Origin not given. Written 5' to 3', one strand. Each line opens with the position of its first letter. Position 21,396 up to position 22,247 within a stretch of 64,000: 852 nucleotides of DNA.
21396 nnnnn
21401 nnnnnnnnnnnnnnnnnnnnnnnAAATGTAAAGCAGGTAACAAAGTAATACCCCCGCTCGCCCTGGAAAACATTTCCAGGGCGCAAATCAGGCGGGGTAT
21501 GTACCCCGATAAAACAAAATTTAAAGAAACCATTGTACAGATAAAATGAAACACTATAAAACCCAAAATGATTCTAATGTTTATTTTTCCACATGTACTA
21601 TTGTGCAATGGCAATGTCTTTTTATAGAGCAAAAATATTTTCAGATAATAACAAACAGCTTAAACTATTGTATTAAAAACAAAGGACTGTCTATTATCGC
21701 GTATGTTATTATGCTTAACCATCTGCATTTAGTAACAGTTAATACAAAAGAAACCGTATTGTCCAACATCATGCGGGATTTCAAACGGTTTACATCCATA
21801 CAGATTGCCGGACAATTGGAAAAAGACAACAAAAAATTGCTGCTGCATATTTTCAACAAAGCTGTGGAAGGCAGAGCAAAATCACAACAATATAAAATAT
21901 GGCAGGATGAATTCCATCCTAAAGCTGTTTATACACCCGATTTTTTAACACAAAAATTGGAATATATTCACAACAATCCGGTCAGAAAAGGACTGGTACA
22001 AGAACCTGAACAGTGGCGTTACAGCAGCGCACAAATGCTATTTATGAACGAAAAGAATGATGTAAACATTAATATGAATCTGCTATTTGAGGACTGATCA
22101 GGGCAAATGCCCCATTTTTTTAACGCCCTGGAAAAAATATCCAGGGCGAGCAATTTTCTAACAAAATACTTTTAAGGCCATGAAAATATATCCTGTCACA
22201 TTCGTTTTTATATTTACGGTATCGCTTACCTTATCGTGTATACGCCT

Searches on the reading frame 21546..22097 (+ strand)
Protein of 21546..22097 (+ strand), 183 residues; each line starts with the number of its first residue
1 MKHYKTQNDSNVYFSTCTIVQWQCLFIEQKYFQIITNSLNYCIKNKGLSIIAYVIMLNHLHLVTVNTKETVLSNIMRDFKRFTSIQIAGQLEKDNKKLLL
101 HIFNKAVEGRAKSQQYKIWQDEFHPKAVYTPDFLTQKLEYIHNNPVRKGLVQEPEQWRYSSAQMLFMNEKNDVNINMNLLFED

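Call 45: search_protein_families(library=pfam, proteins=[window:21546-22097:+], max_evalue=0.001)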
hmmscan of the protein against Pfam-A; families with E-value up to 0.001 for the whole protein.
window:21546-22097:+ (183 aa): 1 family
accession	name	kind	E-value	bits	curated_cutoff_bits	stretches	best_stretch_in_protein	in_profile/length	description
PF01797.21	Y1_Tnp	-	4.8e-05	23.9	23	1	34-97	27-90/121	Transposase IS200 like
